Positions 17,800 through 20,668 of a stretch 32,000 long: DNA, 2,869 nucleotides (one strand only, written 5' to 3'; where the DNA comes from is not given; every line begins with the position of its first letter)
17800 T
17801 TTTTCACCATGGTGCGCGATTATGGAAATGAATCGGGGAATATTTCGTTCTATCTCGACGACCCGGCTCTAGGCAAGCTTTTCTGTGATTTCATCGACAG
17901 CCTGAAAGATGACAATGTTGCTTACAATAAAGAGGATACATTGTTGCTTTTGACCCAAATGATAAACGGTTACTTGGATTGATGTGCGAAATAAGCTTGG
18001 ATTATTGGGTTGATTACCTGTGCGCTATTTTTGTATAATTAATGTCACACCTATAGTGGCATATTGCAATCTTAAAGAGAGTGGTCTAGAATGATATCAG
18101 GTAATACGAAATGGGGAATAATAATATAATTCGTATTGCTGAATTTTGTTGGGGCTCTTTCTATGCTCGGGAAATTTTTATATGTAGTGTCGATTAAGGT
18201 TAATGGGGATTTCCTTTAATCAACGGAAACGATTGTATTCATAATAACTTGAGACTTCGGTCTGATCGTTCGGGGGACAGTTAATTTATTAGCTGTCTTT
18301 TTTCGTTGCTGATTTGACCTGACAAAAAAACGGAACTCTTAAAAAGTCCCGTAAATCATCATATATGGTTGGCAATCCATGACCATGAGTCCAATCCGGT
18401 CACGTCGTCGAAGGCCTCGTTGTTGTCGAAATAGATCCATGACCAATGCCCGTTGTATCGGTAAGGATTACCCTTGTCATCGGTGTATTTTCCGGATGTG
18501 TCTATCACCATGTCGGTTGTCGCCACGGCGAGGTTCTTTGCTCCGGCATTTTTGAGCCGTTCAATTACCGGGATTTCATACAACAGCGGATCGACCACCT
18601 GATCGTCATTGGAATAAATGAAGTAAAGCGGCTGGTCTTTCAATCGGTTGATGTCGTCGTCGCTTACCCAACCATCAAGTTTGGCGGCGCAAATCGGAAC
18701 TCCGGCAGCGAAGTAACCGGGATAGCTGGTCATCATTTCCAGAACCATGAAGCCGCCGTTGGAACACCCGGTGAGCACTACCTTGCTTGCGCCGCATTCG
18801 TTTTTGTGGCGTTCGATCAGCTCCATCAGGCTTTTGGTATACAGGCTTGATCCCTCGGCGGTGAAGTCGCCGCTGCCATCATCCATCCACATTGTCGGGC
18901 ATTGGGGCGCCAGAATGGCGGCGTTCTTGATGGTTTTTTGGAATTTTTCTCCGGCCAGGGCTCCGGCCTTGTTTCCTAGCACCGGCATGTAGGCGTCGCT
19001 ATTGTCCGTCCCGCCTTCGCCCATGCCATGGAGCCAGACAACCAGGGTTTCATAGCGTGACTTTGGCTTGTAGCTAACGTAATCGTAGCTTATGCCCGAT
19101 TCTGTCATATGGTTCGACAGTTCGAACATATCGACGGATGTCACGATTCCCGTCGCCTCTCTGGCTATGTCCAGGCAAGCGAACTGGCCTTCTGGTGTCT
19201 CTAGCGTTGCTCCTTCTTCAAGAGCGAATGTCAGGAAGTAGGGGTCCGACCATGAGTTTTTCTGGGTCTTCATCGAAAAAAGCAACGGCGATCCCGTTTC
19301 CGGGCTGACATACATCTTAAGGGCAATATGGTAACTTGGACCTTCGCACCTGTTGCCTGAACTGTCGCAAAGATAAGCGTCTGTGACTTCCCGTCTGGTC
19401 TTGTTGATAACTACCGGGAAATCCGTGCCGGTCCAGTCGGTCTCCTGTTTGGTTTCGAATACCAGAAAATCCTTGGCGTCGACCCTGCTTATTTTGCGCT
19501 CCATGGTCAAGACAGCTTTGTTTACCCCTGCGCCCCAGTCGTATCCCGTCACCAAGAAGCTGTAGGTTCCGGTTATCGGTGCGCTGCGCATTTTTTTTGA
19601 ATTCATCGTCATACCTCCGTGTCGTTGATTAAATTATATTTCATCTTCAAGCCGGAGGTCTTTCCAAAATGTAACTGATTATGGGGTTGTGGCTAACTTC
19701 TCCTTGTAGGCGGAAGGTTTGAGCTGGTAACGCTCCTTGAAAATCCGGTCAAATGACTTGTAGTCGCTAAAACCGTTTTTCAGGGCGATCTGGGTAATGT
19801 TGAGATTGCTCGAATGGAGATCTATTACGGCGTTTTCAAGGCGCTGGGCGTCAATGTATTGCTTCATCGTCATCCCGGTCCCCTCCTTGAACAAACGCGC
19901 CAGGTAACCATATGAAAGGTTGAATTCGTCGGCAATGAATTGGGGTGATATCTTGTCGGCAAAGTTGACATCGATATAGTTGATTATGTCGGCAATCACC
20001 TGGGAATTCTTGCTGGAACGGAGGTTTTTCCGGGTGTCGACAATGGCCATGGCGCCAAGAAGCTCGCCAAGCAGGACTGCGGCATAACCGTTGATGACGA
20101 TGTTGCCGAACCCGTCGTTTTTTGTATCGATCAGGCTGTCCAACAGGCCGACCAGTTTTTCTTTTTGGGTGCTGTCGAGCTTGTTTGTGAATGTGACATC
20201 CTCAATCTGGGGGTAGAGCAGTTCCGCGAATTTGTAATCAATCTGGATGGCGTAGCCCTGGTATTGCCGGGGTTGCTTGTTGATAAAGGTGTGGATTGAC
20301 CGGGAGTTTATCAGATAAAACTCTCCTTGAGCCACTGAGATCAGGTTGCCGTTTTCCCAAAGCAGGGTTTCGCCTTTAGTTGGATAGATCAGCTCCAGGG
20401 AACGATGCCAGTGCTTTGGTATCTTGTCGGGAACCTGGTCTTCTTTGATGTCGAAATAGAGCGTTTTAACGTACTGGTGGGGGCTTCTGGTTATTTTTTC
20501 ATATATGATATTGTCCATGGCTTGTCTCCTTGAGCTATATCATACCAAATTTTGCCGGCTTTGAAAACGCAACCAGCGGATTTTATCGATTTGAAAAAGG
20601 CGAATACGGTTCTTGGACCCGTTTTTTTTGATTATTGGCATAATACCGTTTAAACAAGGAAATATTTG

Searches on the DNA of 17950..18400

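Call 31: search_rna_families(source=window, start=17950, end=18400, threshold=evalue, max_evalue=10)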
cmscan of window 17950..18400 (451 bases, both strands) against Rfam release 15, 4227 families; matches with E-value up to 10: 5.
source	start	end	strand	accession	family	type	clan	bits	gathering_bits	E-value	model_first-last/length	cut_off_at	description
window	18280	18318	-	RF02765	Ysr209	Gene; sRNA;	-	18.4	59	1.1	1-46/46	no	Yersinia sRNA 209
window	18280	18365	+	RF00814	mir-316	Gene; miRNA;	-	15.4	80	4.3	1-91/91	no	mir-316 microRNA precursor family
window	17953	18009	+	RF00339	snoR60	Gene; snRNA; snoRNA; CD-box;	CL00074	14.5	40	4.9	1-72/72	no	Small nucleolar RNA snoR60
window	17960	18058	+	RF02189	ST7-OT4_3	Gene; lncRNA;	-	11.7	50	1.9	193-302/302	no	ST7 overlapping transcript 4 conserved region 3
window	18276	18299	-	RF01494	rliD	Gene; antisense;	-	9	50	4.8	45-68/327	no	Listeria sRNA rliD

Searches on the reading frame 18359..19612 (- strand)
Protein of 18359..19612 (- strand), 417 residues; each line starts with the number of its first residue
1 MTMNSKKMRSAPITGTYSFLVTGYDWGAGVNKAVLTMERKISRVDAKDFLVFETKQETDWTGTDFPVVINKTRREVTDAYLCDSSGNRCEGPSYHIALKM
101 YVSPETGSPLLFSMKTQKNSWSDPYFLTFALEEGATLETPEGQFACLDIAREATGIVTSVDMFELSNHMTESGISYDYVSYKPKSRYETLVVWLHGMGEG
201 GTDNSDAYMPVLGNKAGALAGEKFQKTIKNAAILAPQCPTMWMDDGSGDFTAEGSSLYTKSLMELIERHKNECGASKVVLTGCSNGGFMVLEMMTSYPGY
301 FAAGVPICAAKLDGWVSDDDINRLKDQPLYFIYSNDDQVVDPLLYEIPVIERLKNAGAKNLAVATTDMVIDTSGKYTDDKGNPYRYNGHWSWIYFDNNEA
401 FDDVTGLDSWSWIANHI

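Call 3: search_protein_families(library=pfam, proteins=[window:18359-19612:-], max_evalue=1)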
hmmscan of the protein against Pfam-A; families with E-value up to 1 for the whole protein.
window:18359-19612:- (417 aa): 7 families
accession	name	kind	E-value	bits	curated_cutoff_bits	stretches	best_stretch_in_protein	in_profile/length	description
PF18435.7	EstA_Ig_like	-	1.7e-09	38.2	26.7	1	17-124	2-101/120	Esterase Ig-like N-terminal domain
PF02230.22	Abhydrolase_2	-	3.2e-05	24.3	23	1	182-342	8-172/217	Phospholipase/Carboxylesterase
PF00326.27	Peptidase_S9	-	0.0004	20.4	22.6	1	265-306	55-94/213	Prolyl oligopeptidase family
PF12146.15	Hydrolase_4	-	0.0048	16.7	27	1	257-310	57-109/239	Serine aminopeptidase, S33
PF00756.26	Esterase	-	0.13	12.5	22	1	259-302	99-141/251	Putative esterase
PF00561.26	Abhydrolase_1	-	0.13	12.4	25.8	0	257-309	50-102/245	alpha/beta hydrolase fold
PF08840.17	BAAT_C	-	0.16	12.4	20.9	0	326-362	113-149/210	BAAT / Acyl-CoA thioester hydrolase C terminal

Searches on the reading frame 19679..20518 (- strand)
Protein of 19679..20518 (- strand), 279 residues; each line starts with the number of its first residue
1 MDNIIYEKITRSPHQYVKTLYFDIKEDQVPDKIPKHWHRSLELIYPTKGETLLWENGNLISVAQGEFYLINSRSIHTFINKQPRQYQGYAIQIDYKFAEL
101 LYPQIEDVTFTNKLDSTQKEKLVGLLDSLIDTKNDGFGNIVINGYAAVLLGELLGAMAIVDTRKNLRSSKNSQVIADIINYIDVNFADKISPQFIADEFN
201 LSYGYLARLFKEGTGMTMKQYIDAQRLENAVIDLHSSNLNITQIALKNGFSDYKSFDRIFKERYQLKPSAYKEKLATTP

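Call 3: search_protein_families(library=pfam, proteins=[window:19679-20518:-], max_evalue=1)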
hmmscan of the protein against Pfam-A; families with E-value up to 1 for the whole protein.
window:19679-20518:- (279 aa): 4 families
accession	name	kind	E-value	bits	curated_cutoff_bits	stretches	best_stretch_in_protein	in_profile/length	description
PF12833.13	HTH_18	-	1.7e-19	70.3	33.6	1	195-273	1-79/80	Helix-turn-helix domain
PF00165.29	HTH_AraC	-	1.2e-14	54.4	26.6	2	234-271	1-40/42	Bacterial regulatory helix-turn-helix proteins, AraC family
PF07883.17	Cupin_2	-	2.3e-07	30.9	27.2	1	32-82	10-60/70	Cupin domain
PF02311.25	AraC_binding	-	7.6e-06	26.1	21.1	1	32-97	15-80/135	AraC-like ligand binding domain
